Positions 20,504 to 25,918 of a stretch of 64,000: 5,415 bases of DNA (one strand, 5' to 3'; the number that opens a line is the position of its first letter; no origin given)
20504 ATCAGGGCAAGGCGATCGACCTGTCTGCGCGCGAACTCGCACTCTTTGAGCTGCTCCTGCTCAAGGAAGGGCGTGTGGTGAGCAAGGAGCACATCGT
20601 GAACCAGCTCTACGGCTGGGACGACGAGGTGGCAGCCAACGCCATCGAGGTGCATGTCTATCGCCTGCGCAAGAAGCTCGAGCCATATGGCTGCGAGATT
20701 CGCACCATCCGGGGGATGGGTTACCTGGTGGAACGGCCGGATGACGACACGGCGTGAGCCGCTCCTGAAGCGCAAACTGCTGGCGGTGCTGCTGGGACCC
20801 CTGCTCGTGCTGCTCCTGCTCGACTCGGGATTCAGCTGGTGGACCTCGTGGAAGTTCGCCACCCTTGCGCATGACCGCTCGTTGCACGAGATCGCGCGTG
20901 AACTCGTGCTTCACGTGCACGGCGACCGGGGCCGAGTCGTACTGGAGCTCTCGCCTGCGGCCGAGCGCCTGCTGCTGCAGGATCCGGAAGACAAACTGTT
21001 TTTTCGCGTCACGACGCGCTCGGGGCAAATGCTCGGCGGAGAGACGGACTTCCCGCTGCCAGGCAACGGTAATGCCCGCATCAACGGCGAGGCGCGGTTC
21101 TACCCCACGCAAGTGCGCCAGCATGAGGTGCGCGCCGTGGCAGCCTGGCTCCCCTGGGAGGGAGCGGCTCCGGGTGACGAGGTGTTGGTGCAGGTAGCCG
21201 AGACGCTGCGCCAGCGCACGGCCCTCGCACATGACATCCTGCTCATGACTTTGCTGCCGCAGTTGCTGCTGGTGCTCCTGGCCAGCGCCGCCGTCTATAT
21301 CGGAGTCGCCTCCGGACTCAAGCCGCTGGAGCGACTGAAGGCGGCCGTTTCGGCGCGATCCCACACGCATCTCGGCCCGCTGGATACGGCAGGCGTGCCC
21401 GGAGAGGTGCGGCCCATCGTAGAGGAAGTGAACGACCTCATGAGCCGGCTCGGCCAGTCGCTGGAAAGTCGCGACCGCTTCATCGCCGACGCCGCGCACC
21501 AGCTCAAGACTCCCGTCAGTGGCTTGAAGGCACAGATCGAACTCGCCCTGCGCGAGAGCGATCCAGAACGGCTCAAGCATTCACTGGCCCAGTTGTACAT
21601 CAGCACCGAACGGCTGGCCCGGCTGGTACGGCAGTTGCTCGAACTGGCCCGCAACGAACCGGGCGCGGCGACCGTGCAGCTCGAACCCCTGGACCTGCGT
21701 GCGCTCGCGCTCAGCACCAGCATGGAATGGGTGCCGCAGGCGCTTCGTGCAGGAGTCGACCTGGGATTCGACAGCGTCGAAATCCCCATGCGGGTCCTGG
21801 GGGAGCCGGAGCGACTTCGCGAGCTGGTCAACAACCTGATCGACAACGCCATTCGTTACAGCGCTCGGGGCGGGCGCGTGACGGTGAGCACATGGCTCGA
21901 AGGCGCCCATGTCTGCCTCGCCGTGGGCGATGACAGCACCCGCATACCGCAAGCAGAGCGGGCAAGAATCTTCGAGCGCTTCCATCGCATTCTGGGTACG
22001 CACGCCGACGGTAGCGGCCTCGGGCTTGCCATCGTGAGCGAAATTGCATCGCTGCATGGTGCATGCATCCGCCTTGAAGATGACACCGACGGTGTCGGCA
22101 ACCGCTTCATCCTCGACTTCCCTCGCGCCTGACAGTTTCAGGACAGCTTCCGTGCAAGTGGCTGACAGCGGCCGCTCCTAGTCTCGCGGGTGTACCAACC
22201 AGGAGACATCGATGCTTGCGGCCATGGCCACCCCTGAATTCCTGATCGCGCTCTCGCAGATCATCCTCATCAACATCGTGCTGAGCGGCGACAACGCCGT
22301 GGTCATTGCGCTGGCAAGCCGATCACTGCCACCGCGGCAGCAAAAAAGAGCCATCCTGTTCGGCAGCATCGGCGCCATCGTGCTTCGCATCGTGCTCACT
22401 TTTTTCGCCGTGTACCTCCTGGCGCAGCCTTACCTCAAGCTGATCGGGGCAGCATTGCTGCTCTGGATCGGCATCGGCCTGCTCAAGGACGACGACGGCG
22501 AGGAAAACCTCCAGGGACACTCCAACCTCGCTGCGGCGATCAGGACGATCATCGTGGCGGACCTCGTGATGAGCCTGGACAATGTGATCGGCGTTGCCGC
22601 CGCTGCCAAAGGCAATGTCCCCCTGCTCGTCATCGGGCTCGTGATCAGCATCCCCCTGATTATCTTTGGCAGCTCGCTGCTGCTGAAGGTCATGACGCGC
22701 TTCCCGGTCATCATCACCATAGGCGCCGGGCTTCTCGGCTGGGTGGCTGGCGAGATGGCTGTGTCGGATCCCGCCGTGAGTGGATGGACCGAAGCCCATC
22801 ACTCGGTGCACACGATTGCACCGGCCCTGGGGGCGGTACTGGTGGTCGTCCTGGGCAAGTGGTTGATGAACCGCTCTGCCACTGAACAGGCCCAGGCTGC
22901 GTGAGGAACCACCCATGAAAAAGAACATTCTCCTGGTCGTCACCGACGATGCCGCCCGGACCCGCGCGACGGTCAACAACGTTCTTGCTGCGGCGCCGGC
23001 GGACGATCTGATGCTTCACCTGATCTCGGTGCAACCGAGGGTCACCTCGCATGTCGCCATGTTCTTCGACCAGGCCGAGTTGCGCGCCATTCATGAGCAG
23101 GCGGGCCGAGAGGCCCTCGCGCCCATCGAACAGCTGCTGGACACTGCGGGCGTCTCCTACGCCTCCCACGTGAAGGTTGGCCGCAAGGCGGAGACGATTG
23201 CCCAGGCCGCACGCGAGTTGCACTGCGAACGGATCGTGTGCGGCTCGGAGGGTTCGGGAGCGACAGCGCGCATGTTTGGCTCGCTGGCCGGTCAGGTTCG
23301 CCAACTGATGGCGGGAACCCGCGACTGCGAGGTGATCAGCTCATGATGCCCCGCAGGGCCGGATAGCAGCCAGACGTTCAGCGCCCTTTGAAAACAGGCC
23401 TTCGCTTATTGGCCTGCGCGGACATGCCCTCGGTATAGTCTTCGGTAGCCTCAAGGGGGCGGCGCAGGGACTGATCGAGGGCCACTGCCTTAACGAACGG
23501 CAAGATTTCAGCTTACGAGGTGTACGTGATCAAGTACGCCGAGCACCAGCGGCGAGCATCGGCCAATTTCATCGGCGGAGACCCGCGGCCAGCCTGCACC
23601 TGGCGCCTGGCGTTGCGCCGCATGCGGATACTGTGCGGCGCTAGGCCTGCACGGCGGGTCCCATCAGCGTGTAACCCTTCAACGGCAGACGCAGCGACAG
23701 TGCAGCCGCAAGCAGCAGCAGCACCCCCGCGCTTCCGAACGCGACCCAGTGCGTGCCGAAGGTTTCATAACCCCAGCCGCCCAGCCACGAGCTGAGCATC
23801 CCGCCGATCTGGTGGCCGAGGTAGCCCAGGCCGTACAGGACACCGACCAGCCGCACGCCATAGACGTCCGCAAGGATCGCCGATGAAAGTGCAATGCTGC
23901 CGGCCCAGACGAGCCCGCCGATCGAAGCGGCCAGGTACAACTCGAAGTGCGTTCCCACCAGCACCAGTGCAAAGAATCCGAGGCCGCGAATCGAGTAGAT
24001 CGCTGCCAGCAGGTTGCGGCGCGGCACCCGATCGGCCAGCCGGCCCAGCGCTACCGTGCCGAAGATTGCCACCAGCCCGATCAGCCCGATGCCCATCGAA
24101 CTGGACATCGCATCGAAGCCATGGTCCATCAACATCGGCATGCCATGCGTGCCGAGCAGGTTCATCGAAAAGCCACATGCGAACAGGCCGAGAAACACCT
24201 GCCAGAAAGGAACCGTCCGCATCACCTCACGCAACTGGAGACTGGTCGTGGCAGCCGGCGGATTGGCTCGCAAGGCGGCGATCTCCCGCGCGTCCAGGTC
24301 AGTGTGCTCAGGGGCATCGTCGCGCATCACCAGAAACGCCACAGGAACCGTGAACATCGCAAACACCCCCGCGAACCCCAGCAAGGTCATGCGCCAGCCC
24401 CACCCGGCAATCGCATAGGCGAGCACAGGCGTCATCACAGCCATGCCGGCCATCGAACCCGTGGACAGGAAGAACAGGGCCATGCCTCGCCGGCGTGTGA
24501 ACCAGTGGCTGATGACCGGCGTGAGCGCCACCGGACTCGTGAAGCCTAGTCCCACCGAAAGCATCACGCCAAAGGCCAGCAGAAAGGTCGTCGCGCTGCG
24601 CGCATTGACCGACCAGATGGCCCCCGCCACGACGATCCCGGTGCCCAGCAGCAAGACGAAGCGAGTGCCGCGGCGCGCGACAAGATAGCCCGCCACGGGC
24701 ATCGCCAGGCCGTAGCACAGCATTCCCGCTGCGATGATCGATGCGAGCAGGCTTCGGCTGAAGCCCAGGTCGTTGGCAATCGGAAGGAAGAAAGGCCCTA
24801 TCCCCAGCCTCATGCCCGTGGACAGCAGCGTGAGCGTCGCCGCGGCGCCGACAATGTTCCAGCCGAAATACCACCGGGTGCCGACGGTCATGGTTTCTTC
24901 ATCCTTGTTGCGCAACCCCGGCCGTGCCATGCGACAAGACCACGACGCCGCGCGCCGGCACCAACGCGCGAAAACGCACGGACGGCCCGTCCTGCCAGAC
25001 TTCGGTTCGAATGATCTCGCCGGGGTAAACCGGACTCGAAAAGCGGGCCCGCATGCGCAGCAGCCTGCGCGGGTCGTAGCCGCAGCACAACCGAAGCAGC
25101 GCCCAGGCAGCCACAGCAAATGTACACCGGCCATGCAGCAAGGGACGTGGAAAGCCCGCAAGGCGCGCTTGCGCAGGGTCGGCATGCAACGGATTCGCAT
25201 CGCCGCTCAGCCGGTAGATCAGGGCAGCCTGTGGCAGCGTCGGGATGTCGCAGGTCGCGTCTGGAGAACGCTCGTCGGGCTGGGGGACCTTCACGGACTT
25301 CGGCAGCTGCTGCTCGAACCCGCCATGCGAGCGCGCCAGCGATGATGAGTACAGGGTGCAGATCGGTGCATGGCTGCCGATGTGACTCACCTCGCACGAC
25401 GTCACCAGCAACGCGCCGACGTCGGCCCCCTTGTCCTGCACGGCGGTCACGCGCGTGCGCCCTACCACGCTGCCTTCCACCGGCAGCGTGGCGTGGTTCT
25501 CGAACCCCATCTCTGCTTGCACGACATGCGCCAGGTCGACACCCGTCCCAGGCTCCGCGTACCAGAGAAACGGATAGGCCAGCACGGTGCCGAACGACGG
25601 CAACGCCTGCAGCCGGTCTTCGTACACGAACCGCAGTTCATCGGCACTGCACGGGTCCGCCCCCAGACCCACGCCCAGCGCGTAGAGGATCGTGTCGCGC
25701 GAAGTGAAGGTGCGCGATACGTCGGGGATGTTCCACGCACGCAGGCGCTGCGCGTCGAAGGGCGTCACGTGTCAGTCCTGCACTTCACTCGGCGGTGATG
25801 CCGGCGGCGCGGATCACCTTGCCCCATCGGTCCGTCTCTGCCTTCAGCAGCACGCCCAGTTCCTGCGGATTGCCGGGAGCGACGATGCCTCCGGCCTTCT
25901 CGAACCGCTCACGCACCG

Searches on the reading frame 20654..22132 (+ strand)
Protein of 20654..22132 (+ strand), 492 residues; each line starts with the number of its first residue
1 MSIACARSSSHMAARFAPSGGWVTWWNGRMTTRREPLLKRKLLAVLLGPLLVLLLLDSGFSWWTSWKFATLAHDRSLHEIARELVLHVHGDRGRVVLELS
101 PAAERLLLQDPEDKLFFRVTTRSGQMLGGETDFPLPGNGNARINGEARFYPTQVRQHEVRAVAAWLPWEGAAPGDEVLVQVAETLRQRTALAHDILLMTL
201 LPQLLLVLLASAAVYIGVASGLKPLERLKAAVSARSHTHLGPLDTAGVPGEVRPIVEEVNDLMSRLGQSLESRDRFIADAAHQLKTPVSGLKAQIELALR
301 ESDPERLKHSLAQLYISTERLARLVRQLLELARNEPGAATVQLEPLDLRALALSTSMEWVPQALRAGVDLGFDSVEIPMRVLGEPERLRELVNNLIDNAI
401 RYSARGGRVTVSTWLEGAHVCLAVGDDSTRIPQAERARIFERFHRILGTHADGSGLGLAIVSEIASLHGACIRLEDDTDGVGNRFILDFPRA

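Call 62: search_protein_families(library=pfam, proteins=[window:20654-22132:+], max_evalue=0.00001)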
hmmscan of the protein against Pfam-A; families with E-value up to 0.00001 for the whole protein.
window:20654-22132:+ (492 aa): 3 families
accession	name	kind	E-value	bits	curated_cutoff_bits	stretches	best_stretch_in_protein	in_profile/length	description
PF08521.16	2CSK_N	-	1.5e-33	116.3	23.2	1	50-195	1-140/140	Two-component sensor kinase N-terminal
PF02518.31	HATPase_c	-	2.9e-21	76.4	26.4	1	384-491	2-109/111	Histidine kinase-, DNA gyrase B-, and HSP90-like ATPase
PF00512.31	HisKA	-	2.8e-15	56.6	26.9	1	273-337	2-66/66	His Kinase A (phospho-acceptor) domain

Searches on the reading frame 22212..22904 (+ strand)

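Call 62: search_protein_families(library=pfam, proteins=[window:22212-22904:+], max_evalue=0.00001)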
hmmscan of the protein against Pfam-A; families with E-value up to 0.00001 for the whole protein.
window:22212-22904:+ (230 aa): 1 family
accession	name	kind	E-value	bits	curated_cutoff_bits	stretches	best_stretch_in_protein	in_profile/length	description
PF03741.22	TerC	-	1.4e-49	168.7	27.8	1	16-185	2-177/178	Integral membrane protein TerC family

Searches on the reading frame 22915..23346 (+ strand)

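Call 62: search_protein_families(library=pfam, proteins=[window:22915-23346:+], max_evalue=0.00001)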
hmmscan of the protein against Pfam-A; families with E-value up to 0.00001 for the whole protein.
window:22915-23346:+ (143 aa): 1 family
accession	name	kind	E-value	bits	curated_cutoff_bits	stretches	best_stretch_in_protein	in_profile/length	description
PF00582.32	Usp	-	2.8e-12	47.8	24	1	6-128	5-129/141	Universal stress protein family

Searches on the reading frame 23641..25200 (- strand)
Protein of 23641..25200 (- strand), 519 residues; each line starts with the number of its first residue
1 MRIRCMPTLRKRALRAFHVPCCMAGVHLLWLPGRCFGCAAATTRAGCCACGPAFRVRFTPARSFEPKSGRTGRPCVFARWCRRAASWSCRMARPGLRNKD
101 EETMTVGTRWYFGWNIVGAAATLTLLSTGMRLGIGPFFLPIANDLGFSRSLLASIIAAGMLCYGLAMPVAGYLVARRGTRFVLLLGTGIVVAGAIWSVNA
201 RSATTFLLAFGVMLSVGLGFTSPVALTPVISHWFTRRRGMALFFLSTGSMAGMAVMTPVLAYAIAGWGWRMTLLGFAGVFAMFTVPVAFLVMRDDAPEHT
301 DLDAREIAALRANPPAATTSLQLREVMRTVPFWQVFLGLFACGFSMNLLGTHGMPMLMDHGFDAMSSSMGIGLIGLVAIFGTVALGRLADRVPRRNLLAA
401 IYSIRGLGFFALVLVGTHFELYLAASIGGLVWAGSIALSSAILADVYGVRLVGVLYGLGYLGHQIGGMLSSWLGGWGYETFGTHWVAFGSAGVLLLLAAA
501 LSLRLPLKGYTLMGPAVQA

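Call 62: search_protein_families(library=pfam, proteins=[window:23641-25200:-], max_evalue=0.00001)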
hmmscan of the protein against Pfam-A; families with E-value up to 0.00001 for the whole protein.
window:23641-25200:- (519 aa): 1 family
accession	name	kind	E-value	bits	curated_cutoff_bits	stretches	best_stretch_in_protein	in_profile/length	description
PF07690.21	MFS_1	-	2.5e-41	142.2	33.4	2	123-416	4-289/347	Major Facilitator Superfamily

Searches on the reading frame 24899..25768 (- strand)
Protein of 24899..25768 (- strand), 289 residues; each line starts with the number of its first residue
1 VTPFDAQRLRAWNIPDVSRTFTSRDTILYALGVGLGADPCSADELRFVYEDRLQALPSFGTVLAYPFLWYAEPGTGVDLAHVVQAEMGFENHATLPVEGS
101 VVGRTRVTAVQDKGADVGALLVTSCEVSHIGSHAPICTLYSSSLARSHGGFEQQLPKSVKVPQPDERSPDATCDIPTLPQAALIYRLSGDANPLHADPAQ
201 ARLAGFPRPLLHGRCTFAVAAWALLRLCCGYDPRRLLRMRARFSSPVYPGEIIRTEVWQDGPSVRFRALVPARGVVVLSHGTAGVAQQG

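Call 62: search_protein_families(library=pfam, proteins=[window:24899-25768:-], max_evalue=0.00001)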
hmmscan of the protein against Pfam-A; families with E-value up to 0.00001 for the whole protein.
window:24899-25768:- (289 aa): 3 families
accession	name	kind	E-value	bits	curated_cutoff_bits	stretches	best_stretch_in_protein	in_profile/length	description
PF01575.25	MaoC_dehydratas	-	1.1e-21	77.1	27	1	165-266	6-108/123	MaoC like domain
PF22622.2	MFE-2_hydrat-2_N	-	1.9e-14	54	27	1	20-145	2-128/130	MFE-2 hydratase 2 N-terminal domain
PF13452.11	FAS1_DH_region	-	5.4e-08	33.5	22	0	52-128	46-122/132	FAS1-like, dehydratase domain region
